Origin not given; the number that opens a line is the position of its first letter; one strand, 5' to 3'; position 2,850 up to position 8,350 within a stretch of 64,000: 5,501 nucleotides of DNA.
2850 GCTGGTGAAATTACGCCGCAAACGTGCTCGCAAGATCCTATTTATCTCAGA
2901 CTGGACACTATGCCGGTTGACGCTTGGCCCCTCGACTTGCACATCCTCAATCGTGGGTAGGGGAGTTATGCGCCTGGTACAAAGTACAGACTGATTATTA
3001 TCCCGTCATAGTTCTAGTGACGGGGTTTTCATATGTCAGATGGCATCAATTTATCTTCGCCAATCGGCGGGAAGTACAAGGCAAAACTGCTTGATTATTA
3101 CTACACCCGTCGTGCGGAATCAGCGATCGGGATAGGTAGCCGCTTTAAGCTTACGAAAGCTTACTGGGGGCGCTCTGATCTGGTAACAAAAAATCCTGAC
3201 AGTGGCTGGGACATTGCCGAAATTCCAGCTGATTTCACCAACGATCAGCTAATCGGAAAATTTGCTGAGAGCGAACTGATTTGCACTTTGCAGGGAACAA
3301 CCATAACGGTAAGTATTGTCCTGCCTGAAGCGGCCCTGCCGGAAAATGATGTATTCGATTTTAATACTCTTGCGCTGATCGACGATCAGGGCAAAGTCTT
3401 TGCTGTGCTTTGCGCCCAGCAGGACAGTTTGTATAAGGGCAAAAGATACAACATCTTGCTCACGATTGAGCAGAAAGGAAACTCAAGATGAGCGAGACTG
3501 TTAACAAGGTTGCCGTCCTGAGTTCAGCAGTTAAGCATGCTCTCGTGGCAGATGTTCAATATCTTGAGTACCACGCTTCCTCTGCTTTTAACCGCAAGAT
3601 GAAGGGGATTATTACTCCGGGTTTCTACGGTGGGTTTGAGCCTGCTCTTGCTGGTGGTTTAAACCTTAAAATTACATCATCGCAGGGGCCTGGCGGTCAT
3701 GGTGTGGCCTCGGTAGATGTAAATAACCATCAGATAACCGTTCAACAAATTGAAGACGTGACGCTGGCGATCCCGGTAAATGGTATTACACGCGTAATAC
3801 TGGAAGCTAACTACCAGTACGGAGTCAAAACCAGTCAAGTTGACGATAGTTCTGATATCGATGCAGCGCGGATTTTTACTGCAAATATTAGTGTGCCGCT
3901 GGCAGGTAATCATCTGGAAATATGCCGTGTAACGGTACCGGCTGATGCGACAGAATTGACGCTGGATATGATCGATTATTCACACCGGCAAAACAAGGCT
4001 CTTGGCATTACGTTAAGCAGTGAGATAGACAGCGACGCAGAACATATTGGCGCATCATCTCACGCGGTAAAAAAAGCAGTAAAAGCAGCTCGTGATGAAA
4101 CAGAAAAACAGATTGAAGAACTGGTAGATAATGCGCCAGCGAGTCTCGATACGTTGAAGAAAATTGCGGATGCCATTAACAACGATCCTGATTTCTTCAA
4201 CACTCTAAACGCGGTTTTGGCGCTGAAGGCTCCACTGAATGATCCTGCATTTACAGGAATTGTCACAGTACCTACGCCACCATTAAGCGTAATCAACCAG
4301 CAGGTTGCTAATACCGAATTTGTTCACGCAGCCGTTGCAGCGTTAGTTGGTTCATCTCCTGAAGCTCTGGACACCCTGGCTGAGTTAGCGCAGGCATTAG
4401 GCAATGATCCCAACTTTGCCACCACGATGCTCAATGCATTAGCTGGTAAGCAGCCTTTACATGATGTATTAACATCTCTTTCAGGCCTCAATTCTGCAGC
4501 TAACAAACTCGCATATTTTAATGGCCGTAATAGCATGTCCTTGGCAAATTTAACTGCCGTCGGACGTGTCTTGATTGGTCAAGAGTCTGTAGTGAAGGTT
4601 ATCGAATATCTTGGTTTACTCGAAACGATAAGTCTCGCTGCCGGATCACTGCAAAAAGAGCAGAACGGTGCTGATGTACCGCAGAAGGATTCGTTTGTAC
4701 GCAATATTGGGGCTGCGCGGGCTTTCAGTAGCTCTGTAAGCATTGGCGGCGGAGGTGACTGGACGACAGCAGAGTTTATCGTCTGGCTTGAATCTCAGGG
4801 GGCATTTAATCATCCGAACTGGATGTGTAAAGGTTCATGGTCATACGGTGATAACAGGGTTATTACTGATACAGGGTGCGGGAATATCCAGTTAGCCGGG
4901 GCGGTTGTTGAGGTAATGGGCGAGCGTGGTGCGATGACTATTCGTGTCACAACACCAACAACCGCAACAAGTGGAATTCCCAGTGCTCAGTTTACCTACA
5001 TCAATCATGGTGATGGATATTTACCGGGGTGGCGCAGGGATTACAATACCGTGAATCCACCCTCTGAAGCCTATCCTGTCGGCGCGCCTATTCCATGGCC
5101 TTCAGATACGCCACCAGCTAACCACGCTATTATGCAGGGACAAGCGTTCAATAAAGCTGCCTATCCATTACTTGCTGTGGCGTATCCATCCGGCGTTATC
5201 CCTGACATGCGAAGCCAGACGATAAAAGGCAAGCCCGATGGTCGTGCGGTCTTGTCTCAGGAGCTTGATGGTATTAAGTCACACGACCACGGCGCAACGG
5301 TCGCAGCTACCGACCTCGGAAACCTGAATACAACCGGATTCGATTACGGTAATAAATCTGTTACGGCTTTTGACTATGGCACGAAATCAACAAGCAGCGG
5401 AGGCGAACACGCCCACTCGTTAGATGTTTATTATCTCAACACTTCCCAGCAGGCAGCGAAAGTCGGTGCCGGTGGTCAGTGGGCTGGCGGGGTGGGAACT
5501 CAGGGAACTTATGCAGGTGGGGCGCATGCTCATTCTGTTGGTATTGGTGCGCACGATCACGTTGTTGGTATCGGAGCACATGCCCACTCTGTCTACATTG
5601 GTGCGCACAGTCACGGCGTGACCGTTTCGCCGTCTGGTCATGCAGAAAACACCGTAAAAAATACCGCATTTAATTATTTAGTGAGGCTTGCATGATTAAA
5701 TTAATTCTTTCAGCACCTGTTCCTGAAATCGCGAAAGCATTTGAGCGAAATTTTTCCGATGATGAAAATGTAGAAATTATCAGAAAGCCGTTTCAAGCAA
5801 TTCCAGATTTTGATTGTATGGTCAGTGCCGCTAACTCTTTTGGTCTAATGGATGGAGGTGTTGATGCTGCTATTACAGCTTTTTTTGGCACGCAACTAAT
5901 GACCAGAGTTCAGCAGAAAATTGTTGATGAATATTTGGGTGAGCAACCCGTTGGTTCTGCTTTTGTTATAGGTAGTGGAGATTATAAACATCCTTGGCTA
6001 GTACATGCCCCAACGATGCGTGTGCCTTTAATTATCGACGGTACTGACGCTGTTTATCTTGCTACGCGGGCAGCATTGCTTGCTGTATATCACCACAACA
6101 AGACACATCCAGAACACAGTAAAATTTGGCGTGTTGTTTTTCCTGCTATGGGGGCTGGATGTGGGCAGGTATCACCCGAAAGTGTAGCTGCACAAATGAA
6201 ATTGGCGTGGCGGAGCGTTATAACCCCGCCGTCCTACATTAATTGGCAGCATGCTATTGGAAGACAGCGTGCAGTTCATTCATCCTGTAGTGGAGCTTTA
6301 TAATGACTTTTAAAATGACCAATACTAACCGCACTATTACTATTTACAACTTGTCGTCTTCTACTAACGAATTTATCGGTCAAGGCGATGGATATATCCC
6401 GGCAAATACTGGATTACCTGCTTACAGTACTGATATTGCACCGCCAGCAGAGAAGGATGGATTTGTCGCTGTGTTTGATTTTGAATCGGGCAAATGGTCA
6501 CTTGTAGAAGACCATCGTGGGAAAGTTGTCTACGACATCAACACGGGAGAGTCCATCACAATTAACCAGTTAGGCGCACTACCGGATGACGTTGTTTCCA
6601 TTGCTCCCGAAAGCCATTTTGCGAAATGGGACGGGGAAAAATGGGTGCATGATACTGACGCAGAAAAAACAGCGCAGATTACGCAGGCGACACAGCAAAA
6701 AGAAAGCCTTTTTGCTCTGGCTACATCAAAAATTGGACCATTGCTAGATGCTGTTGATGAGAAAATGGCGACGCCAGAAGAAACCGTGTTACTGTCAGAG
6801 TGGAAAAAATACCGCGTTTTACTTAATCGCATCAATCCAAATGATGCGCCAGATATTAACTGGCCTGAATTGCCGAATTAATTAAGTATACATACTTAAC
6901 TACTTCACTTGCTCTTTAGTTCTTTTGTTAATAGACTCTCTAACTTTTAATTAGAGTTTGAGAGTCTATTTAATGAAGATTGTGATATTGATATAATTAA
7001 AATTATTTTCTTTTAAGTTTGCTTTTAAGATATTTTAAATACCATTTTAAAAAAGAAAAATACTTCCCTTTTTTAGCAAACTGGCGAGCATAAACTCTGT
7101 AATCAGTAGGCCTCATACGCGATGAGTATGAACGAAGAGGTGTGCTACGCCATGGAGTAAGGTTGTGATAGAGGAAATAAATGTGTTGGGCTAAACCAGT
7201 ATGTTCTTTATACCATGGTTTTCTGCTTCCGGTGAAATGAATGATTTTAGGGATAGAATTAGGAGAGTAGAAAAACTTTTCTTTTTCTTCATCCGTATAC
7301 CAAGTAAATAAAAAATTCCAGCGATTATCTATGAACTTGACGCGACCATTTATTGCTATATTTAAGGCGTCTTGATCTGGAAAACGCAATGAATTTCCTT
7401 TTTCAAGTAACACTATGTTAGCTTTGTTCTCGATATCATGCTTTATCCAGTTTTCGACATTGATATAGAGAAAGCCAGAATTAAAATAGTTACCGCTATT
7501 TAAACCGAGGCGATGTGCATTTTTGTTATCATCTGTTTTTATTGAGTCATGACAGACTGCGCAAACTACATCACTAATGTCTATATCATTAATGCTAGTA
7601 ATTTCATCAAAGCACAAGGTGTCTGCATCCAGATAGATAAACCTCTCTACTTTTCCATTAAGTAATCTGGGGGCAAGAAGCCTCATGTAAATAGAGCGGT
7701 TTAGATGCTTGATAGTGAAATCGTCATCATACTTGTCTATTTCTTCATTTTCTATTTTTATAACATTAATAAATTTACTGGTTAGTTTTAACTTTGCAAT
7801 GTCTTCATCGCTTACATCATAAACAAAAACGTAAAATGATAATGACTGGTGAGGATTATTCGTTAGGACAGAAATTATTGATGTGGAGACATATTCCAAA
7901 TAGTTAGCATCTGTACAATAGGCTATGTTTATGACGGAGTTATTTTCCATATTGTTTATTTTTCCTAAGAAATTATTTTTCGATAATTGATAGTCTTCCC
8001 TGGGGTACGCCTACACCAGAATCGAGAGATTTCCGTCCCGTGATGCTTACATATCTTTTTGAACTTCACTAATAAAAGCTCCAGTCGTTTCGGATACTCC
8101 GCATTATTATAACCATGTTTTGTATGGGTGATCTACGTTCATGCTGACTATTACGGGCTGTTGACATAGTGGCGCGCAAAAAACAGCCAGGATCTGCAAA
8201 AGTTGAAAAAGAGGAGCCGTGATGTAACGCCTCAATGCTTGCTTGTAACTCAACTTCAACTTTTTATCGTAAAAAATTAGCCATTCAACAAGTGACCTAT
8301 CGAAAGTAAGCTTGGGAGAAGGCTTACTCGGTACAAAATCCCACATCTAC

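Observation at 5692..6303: Macrodomain gene inserted between the tail fibre and its Tfa chaperone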

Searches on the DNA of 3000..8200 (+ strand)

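Call 7: search_dna_similar(query=window:3000-8200:+, collection=phages, mode=near, max_rows=25)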
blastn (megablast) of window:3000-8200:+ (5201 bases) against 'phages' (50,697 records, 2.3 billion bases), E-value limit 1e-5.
Records with a match: 5; places in all: 5; records where one place covers at least 80% of the query: 0.
Best place of each record, by identity: 60-80% 5.
By first word of the organism name: Salmonella 4; Phage 1.
By host as written in the record: Salmonella enterica subsp. salamae 241/01 II 2; Salmonella enterica subsp. salamae 200/01 II 2; Salmonella typhimurium LT2 1.
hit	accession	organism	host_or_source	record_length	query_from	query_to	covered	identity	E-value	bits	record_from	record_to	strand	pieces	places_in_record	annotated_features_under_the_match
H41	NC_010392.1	Phage Gifsy-1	Salmonella typhimurium LT2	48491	2637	3211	11%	73.1%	2e-47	198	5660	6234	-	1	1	conserved hypothetical protein; contains pfam01661, Macro, Macro ... | bacteriophage side tail fiber protein; Lambda gpSft (gpN) homolog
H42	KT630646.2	Salmonella phage SEN5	Salmonella enterica subsp. salamae ...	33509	2637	3211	11%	71.8%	8e-36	159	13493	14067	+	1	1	tail fiber protein (x2)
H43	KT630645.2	Salmonella phage SEN4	Salmonella enterica subsp. salamae ...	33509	2637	3211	11%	71.8%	8e-36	159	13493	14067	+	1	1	tail fiber protein (x2)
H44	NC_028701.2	Salmonella phage SEN5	Salmonella enterica subsp. salamae ...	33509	2637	3211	11%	71.8%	8e-36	159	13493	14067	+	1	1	macro domain-containing protein | tail fiber protein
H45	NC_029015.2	Salmonella phage SEN4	Salmonella enterica subsp. salamae ...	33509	2637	3211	11%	71.8%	8e-36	159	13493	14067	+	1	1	macro domain-containing protein | tail fiber protein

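Call 63: search_dna_similar(query=L011:9001-9903:+, collection=ecoli_genomes, mode=near, max_rows=15, rows=spread)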
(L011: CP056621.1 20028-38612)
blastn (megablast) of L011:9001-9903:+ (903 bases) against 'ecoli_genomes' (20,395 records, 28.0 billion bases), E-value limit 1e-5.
Records with a match: 128; places in all: 131; records where one place covers at least 80% of the query: 127.
Genomes with a match: 128 of 5426; with a place that covers at least 80% of the query: 127. Places per genome that has any: lowest 1, median 1, highest 2. On chromosomes: 109 places; on plasmids: 22.
Best place of each record, by identity: >=99% 10; 95-99% 98; 90-95% 11; 80-90% 9.
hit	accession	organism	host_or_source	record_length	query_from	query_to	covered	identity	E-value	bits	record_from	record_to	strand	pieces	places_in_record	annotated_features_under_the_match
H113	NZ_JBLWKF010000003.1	Escherichia coli strain VL7S7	Homo sapiens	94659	1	903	100%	100.0%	0e+0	1668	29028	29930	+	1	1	macro domain-containing protein | tail fiber protein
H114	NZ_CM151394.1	Escherichia coli strain M114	Burramys parvus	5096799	1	903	100%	99.3%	0e+0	1635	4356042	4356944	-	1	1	macro domain-containing protein | prophage tail fiber N-terminal domain-containing protein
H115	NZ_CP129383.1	Escherichia coli strain STEC434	Homo sapiens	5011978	1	903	100%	97.7%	0e+0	1552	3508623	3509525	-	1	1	macro domain-containing protein | phage tail protein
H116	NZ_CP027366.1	Escherichia coli strain 89-3156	missing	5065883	1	903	100%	97.6%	0e+0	1546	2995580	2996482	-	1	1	macro domain-containing protein | phage tail-collar fiber domain-containing protein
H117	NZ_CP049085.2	Escherichia coli strain p4A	Homo sapiens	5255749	1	903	100%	97.6%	0e+0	1546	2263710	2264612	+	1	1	macro domain-containing protein | prophage tail fiber N-terminal domain-containing protein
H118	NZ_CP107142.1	Escherichia coli strain S3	human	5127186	1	903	100%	97.6%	0e+0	1546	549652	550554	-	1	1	macro domain-containing protein | prophage tail fiber N-terminal domain-containing protein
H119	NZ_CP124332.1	Escherichia coli strain AVS0753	wastewater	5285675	1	903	100%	97.6%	0e+0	1546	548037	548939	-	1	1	macro domain-containing protein | prophage tail fiber N-terminal domain-containing protein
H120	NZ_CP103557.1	Escherichia coli O25b:H4-ST131 strain 4993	Homo sapiens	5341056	1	903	100%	97.6%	0e+0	1546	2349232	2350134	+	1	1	macro domain-containing protein | prophage tail fiber N-terminal domain-containing protein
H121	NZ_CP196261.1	Escherichia coli strain AH21C082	Homo sapiens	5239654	1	903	100%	97.6%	0e+0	1546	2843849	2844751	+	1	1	macro domain-containing protein | prophage tail fiber N-terminal domain-containing protein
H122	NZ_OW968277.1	Escherichia coli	Homo sapiens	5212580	1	903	100%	97.6%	0e+0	1546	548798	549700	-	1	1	macro domain-containing protein | prophage tail fiber N-terminal domain-containing protein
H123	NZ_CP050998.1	Escherichia coli O39:NM str. F8704-2 strain F8704-2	missing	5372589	1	903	100%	96.7%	0e+0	1502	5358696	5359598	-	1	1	macro domain-containing protein | tail fiber protein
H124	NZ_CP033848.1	Escherichia coli strain FDAARGOS_497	Homo sapiens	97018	1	903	100%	96.1%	0e+0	1474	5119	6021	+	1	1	macro domain-containing protein | tail fiber protein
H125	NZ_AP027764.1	Escherichia coli strain 2017-02-2CC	Homo sapiens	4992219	1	903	100%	93.8%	0e+0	1347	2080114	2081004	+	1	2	macro domain-containing protein | prophage tail fiber N-terminal domain-containing protein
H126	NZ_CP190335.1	Escherichia coli strain EC17CM13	chicken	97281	1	903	100%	87.6%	0e+0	1037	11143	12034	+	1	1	macro domain-containing protein | phage tail protein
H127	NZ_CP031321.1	Escherichia coli strain ST2350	Homo sapiens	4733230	1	682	76%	97.1%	0e+0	1149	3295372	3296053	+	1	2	macro domain-containing protein | phage tail protein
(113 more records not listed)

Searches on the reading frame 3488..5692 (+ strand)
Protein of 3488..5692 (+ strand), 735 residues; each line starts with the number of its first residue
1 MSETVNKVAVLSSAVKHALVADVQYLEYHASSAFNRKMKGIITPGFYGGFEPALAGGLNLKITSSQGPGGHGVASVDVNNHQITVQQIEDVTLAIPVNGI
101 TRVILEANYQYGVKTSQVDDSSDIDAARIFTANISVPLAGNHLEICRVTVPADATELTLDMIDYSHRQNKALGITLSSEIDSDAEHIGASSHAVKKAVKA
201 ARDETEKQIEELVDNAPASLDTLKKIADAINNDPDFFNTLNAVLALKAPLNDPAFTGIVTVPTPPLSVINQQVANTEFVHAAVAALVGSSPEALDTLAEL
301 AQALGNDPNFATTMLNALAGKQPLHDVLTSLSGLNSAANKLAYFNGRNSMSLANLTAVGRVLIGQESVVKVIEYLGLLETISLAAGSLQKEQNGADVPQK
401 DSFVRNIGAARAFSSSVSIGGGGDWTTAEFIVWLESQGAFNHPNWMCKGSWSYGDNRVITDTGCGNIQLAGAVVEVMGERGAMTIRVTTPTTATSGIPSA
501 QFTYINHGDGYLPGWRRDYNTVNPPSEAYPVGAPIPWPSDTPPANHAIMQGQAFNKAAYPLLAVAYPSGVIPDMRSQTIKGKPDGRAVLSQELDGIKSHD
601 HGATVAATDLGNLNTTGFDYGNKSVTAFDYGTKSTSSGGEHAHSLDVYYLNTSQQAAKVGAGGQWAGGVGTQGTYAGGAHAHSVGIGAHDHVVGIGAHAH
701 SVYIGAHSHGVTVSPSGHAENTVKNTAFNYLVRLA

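Call 3: search_protein_families(library=pfam, proteins=[window:3488-5692:+], max_evalue=0.01)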
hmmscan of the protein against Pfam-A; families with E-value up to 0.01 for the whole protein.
window:3488-5692:+ (735 aa): 2 families
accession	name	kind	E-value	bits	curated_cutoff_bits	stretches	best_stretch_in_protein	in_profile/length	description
PF07484.17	Collar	-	4.7e-08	33.3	24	1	532-579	1-57/57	Phage Tail Collar Domain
PF03406.18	Phage_fiber_2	-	0.0057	16.7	22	0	173-205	6-39/42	Phage tail fibre repeat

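Call 4: search_protein_families(library=phrogs, proteins=[window:3488-5692:+], max_evalue=0.001)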
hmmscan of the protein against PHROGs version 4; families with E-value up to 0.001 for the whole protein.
window:3488-5692:+ (735 aa): 54 families (the best 25 are shown)
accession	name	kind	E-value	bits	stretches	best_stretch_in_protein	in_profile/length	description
phrog_2631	-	tail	2.9e-133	446.8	4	244-387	342-485/644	tail fiber protein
phrog_454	-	tail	3.3e-130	437.4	2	209-536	321-698/1376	tail fiber protein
phrog_295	-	tail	1.1e-128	432.3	1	175-735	338-794/794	tail fiber protein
phrog_2097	-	tail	2.1e-71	242.5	1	520-734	377-600/644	tail fiber protein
phrog_8239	-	tail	6.3e-64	218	1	522-735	423-642/642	tail fiber protein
phrog_3100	-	tail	1.4e-62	214.2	2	319-735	118-382/382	tail fiber protein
phrog_7032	-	tail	1.9e-58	199.3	2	175-384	177-388/866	tail fiber protein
phrog_21834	-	unknown function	9.6e-57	191.4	1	385-508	9-132/132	-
phrog_5454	-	tail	2.1e-54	185.8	1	18-195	21-198/1229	tail fiber protein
phrog_26292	-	tail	1.9e-48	166.1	1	411-527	746-865/1190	tail fiber protein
phrog_8713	-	tail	1e-44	154.4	2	247-334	394-481/509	tail fiber protein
phrog_6722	-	tail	2.2e-38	133.3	1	406-528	436-564/974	tail fiber protein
phrog_327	-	tail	1.9e-36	127.6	2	248-733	200-440/618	tail protein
phrog_19162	-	unknown function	4.9e-31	109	1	4-213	9-212/419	-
phrog_14307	-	unknown function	1.1e-29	103.9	1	520-609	39-134/137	-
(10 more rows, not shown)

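Call 5: search_protein_families(library=ncbifam, proteins=[window:3488-5692:+], max_evalue=0.01)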
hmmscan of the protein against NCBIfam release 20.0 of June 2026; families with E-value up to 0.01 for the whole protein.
window:3488-5692:+ (735 aa): 0 families
